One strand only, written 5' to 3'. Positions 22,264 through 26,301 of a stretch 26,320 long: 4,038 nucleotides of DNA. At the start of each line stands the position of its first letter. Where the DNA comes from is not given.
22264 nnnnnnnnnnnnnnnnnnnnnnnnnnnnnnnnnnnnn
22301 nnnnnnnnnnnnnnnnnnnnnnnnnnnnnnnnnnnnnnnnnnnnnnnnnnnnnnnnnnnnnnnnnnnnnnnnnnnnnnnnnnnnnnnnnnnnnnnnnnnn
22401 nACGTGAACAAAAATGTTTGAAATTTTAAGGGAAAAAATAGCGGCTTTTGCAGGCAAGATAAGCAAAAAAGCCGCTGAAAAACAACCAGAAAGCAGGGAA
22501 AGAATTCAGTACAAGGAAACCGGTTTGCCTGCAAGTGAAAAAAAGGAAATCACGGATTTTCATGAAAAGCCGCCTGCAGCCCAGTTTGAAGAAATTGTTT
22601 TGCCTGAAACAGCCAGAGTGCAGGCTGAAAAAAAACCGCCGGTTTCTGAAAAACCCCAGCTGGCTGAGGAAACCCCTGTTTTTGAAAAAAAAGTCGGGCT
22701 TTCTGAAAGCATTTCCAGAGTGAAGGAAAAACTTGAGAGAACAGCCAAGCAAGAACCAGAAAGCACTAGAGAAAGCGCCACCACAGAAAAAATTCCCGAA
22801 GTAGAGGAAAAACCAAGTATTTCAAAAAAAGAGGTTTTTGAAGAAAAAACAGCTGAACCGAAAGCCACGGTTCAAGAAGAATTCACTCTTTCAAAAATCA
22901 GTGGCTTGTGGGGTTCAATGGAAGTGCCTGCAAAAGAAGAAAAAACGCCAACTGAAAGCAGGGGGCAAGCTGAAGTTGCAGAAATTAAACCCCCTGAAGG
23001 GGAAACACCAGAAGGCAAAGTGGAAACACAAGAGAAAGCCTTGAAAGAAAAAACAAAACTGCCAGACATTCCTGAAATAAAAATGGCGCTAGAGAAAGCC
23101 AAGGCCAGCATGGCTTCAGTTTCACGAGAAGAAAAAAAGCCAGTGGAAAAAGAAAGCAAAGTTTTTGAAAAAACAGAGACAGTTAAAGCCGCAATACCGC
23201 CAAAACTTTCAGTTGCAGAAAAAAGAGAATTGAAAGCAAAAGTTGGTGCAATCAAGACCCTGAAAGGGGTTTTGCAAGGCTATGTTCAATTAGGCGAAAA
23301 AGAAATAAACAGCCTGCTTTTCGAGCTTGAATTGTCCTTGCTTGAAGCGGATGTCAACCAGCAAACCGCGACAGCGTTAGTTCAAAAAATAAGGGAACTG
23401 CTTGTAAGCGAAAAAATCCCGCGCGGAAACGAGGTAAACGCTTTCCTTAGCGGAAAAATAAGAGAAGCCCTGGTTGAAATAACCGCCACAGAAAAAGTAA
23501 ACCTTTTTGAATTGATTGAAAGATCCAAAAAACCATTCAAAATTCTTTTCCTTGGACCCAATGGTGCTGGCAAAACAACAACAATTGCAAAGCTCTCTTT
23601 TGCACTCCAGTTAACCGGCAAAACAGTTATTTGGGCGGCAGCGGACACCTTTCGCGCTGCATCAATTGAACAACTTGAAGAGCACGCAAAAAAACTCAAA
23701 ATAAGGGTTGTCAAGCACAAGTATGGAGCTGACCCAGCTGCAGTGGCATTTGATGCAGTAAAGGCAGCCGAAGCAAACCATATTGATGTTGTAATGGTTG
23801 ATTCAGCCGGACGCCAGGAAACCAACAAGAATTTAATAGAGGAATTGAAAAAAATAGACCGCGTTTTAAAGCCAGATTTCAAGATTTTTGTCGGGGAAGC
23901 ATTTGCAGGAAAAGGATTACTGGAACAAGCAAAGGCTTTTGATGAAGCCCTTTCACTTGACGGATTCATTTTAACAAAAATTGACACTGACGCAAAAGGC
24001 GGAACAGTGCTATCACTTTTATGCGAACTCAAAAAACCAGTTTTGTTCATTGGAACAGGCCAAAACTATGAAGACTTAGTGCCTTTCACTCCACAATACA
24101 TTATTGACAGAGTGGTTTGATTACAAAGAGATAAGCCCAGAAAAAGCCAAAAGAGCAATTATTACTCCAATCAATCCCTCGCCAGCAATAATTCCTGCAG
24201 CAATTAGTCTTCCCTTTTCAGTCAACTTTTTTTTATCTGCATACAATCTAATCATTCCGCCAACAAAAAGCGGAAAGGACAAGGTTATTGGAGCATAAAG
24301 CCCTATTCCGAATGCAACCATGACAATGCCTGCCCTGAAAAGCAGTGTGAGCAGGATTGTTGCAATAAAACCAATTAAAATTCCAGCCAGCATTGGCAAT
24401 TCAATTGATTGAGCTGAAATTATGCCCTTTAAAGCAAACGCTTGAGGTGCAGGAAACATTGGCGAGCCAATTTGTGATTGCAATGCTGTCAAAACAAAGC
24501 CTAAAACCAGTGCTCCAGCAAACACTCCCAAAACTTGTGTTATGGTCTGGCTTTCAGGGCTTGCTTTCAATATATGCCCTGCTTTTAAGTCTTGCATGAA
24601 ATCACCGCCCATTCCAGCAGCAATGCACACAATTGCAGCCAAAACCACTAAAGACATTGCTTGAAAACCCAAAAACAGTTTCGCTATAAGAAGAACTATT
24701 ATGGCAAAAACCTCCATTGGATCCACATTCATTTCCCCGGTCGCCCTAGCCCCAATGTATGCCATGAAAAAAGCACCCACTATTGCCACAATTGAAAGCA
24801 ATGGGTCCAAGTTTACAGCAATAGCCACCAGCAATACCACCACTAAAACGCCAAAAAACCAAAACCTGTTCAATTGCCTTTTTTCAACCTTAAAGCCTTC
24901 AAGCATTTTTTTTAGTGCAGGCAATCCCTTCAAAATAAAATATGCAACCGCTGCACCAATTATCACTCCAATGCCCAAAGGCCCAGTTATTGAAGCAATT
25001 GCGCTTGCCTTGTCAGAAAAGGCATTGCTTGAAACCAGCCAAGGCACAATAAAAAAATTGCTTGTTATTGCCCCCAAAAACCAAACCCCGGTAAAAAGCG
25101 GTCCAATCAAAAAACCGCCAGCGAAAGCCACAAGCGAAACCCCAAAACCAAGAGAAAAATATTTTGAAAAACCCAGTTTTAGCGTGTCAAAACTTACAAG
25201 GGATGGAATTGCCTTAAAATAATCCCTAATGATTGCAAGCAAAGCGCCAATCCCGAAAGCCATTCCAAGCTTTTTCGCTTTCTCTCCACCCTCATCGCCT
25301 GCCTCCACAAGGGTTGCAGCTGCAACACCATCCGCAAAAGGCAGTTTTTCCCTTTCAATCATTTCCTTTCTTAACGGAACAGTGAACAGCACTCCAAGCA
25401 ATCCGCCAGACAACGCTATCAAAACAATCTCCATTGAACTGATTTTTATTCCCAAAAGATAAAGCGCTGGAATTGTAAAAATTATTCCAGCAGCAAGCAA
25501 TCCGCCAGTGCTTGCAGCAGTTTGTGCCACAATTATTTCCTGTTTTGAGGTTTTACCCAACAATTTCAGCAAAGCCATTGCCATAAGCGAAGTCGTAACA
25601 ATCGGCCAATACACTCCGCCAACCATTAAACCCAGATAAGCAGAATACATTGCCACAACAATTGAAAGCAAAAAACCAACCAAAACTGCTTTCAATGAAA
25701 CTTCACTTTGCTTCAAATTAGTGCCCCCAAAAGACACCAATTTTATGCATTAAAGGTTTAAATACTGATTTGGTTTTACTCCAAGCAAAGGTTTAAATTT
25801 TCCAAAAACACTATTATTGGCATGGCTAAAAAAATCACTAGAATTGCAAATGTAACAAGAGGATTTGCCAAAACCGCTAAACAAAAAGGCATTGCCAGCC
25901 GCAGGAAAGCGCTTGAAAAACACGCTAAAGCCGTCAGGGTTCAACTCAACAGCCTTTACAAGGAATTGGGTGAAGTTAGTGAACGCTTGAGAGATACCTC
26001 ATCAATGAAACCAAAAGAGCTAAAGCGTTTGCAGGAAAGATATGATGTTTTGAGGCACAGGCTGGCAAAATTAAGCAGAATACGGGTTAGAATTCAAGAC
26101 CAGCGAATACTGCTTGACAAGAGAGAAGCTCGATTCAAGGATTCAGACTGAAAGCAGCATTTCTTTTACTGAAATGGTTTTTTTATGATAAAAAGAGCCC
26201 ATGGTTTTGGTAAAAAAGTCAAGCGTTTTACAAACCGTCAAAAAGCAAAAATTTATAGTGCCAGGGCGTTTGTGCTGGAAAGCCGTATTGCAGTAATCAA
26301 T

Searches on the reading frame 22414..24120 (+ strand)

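Call 5: search_protein_families(library=pfam, proteins=[window:22414-24120:+])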
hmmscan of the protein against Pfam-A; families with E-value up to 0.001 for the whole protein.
window:22414-24120:+ (568 aa): 7 families
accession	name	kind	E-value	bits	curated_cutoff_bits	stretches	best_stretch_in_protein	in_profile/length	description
PF00448.28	SRP54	-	6.9e-69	231.9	22.7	1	375-567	2-194/196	SRP54-type protein, GTPase domain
PF02881.24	SRP54_N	-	1e-08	35.7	22.4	1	282-345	4-71/75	SRP54-type protein, helical bundle domain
PF13604.12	AAA_30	-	6e-05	23.3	27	1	379-471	23-103/191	AAA domain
PF01656.29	CbiA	-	6.4e-05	23.4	25.4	1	384-545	9-105/125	CobQ/CobB/MinD/ParA nucleotide binding domain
PF25199.1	nSTAND_NTPase5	-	9.9e-05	22.6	34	1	368-426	32-95/145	Novel STAND NTPase 5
PF00005.33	ABC_tran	-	0.00035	21.6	25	0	377-452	14-80/137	ABC transporter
PF13207.12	AAA_17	-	0.00091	20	27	0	380-493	1-108/136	AAA domain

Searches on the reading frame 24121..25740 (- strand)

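Call 38: search_protein_families(library=pfam, proteins=[window:24121-25740:-], max_evalue=0.01)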
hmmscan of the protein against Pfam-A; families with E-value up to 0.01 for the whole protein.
window:24121-25740:- (539 aa): 1 family
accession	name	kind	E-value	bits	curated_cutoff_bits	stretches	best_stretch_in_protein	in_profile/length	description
PF03169.20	OPT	-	5.1e-65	220.8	25.8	1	14-531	2-622/623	OPT oligopeptide transporter protein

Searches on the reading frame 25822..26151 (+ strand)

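Call 38: search_protein_families(library=pfam, proteins=[window:25822-26151:+], max_evalue=0.01)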
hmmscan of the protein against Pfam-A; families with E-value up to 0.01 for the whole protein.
window:25822-26151:+ (109 aa): 1 family
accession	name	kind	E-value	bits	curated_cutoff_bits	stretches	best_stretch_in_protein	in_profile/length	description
PF02346.21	Vac_Fusion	-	0.0085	16.1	24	0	5-47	6-49/56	Chordopoxvirus multifunctional envelope protein A27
